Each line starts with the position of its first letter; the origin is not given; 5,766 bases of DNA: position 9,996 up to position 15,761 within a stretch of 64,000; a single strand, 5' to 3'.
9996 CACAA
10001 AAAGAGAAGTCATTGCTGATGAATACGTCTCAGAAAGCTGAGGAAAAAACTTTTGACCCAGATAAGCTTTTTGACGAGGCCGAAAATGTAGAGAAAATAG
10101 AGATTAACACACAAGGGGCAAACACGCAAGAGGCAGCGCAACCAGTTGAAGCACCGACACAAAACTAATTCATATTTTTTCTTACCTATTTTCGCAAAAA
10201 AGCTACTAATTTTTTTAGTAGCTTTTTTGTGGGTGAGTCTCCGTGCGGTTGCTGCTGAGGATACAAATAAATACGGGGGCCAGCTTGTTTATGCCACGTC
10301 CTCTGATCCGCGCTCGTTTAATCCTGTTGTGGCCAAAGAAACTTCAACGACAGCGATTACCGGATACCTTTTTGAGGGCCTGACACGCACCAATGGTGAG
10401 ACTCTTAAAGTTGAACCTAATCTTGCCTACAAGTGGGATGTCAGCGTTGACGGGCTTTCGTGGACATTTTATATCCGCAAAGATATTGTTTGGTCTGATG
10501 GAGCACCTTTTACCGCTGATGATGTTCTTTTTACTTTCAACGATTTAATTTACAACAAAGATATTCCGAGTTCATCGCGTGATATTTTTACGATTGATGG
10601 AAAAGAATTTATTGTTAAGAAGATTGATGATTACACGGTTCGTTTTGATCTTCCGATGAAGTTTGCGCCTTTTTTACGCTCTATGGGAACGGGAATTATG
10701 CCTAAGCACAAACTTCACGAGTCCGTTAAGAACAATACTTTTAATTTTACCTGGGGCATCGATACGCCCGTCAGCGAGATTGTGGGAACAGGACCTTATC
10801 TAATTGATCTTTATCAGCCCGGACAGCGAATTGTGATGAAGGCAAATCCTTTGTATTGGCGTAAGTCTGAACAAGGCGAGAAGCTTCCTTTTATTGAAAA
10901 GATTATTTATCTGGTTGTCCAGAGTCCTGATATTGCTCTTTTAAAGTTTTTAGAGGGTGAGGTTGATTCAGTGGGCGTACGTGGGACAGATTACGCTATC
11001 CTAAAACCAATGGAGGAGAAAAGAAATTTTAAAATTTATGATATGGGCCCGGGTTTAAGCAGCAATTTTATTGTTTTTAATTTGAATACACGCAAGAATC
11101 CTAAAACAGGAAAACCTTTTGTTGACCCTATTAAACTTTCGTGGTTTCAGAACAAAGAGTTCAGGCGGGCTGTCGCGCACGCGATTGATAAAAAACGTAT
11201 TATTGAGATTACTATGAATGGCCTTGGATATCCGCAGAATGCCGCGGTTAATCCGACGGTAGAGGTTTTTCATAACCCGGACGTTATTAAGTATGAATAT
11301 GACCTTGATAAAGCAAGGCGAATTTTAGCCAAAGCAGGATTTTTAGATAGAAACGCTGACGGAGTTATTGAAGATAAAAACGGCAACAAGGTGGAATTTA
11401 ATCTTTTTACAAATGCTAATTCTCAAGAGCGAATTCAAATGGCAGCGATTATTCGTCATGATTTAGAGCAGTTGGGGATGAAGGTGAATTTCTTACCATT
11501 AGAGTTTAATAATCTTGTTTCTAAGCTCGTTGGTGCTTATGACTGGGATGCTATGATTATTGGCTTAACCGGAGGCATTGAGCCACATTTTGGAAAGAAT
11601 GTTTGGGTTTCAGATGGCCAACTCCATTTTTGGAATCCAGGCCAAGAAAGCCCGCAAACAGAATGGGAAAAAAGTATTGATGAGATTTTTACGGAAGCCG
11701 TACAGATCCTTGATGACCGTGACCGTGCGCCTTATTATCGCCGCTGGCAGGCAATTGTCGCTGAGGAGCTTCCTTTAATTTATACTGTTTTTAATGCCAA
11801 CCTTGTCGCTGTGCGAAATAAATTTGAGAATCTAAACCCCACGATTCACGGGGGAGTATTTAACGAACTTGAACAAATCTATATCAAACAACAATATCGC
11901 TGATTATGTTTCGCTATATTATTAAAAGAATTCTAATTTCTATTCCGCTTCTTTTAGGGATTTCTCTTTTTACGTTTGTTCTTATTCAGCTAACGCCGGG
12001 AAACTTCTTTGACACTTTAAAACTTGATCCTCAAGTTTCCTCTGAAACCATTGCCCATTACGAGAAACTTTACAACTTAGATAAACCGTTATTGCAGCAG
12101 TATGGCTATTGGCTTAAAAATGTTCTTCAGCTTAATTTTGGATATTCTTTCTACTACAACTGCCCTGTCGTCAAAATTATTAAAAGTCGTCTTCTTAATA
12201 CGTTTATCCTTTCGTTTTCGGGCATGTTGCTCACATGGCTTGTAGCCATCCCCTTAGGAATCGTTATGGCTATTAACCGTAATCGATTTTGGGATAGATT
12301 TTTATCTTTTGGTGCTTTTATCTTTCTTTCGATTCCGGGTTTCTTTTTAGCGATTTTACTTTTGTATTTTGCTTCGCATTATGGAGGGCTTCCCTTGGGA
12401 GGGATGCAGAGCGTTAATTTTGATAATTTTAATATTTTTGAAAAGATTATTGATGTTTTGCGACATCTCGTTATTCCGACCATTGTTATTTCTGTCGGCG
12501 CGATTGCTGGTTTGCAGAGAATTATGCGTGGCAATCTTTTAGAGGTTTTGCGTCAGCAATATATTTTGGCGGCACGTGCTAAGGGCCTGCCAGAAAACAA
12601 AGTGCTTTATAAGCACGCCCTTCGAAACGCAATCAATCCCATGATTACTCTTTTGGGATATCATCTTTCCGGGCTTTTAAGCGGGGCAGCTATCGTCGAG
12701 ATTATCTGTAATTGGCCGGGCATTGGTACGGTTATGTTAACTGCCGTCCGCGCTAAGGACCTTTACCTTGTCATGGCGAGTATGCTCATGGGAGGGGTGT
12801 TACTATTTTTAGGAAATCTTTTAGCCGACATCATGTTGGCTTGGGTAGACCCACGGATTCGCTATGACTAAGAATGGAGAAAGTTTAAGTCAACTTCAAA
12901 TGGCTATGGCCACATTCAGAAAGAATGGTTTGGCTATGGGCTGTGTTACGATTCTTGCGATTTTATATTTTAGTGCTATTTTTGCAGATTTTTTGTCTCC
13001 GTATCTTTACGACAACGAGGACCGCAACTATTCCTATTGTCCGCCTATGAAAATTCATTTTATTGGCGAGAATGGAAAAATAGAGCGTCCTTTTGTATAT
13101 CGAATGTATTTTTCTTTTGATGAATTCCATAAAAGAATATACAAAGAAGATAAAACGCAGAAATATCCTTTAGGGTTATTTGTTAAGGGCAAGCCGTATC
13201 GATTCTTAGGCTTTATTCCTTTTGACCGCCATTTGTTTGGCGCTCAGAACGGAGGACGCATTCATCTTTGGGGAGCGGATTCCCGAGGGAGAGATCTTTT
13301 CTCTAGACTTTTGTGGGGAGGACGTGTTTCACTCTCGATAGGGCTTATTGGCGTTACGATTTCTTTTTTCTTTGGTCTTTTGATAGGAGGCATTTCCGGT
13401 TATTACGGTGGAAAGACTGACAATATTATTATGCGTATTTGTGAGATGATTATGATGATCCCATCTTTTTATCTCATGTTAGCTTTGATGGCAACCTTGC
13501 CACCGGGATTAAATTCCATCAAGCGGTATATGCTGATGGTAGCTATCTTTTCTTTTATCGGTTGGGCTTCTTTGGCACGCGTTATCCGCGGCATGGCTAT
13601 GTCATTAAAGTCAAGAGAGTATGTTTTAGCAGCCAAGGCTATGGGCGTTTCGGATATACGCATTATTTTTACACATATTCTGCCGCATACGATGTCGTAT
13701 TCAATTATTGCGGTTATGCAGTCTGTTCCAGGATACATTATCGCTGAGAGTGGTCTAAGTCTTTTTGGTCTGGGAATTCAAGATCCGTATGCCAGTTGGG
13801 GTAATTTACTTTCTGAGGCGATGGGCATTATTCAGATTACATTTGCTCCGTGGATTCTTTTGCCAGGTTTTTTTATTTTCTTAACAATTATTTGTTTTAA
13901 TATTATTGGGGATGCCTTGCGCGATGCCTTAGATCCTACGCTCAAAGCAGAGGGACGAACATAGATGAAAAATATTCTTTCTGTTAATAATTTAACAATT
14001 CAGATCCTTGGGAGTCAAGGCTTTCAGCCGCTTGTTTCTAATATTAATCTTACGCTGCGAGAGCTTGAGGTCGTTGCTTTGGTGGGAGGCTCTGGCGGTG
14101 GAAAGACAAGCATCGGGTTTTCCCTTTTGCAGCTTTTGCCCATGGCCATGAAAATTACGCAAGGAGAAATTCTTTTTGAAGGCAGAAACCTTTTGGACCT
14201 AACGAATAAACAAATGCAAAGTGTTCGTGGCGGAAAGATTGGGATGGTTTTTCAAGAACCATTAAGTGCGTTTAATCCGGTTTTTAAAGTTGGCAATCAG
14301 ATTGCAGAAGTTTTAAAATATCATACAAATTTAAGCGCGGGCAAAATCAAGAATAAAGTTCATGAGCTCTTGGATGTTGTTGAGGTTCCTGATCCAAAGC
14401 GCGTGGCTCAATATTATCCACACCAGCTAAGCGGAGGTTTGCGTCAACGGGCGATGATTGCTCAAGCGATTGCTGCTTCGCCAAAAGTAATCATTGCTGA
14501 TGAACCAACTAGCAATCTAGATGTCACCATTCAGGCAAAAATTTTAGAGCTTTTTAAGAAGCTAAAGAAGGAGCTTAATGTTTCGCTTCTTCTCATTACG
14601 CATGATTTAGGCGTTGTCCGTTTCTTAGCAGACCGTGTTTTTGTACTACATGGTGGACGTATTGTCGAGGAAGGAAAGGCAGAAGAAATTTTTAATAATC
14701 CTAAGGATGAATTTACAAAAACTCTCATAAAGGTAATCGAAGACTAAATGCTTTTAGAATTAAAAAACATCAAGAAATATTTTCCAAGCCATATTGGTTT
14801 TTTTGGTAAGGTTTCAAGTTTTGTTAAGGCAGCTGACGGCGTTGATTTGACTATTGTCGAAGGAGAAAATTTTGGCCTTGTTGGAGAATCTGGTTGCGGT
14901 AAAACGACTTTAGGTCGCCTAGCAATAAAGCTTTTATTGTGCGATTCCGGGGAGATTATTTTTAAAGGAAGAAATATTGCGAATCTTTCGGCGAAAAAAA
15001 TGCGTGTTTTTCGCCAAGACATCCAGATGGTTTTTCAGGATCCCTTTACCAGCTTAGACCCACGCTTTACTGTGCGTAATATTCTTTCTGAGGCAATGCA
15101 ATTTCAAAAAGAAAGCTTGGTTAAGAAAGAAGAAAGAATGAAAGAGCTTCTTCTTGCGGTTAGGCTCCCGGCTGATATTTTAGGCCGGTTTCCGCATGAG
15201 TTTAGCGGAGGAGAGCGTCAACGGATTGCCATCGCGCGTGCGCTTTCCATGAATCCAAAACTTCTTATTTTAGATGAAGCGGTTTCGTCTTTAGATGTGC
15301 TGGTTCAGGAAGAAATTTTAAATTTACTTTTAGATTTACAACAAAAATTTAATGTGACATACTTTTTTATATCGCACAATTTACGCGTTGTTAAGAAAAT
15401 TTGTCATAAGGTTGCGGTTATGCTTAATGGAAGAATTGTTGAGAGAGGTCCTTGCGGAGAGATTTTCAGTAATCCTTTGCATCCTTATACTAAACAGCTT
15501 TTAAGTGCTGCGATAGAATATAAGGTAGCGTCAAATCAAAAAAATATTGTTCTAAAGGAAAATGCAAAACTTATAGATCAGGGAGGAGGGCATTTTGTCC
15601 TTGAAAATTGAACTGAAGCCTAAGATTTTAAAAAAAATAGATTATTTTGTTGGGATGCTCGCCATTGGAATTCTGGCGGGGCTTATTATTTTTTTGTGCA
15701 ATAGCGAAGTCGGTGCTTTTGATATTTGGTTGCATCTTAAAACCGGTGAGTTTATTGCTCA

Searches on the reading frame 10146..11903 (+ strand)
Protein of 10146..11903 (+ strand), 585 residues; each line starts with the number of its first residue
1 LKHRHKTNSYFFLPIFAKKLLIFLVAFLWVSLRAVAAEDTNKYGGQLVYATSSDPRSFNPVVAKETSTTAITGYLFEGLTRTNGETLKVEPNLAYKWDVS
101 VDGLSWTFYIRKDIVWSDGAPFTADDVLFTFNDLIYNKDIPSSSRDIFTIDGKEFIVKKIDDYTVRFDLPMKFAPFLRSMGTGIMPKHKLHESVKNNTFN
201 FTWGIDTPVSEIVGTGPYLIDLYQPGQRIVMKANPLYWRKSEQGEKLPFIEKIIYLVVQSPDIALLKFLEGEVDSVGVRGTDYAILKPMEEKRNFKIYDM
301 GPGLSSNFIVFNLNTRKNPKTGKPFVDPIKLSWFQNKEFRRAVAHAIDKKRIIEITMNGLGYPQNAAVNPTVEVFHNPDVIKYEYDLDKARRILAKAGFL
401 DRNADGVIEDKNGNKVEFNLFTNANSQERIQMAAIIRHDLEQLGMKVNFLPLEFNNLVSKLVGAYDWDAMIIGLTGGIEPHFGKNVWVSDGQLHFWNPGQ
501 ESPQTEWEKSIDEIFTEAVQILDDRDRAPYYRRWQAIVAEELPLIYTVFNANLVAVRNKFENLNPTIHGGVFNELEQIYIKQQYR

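Call 6: search_protein_families(library=pfam, proteins=[window:10146-11903:+], max_evalue=0.001)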
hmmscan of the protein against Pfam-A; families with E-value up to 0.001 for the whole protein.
window:10146-11903:+ (585 aa): 1 family
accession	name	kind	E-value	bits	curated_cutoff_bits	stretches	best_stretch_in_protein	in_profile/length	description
PF00496.27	SBP_bac_5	-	1.2e-77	261.9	32.4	1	88-478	1-350/368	Bacterial extracellular solute-binding proteins, family 5 Middle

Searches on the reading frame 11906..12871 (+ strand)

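Call 6: search_protein_families(library=pfam, proteins=[window:11906-12871:+], max_evalue=0.001)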
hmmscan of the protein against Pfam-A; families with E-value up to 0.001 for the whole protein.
window:11906-12871:+ (321 aa): 2 families
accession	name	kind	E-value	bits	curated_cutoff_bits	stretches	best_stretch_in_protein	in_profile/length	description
PF00528.27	BPD_transp_1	-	2.9e-41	141.7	26.4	1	114-319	1-183/184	Binding-protein-dependent transport system inner membrane component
PF19300.4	BPD_transp_1_N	-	5.3e-10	39.9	23.8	1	1-100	1-111/114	Binding-prot-dependent transport system membrane comp, N-term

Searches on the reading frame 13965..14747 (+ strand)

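Call 6: search_protein_families(library=pfam, proteins=[window:13965-14747:+], max_evalue=0.001)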
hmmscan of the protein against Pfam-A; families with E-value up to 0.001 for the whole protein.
window:13965-14747:+ (260 aa): 2 families
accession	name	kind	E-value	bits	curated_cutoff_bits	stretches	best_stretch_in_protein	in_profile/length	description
PF00005.33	ABC_tran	-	8.2e-26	91.7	25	1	25-183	2-137/137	ABC transporter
PF13304.12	AAA_21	-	5.1e-08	33.8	27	1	151-218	234-303/304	AAA domain, putative AbiEii toxin, Type IV TA system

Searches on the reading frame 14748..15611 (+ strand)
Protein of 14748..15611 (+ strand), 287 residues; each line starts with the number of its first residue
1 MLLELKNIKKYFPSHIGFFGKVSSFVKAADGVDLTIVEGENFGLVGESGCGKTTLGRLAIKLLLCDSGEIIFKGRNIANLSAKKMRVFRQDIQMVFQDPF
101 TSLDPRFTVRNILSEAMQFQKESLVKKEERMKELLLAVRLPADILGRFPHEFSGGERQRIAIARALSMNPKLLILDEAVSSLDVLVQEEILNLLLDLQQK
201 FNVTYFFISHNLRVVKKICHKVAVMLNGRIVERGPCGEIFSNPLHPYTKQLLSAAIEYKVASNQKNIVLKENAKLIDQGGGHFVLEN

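Call 6: search_protein_families(library=pfam, proteins=[window:14748-15611:+], max_evalue=0.001)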
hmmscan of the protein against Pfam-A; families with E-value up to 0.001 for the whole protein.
window:14748-15611:+ (287 aa): 5 families
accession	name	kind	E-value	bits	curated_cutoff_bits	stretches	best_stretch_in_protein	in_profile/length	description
PF00005.33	ABC_tran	-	1.2e-31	110.6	25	1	30-179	2-136/137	ABC transporter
PF08352.17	oligo_HPY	-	7.5e-07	29.9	27.1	1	231-263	1-33/65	Oligopeptide/dipeptide transporter, C-terminal region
PF02463.25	SMC_N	-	8.6e-05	22.5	40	1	43-224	28-211/220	RecF/RecN/SMC N terminal domain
PF13401.12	AAA_22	-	0.00026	21.8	27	0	44-208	10-121/130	AAA domain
PF13304.12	AAA_21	-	0.00074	20.1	27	0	150-214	236-302/304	AAA domain, putative AbiEii toxin, Type IV TA system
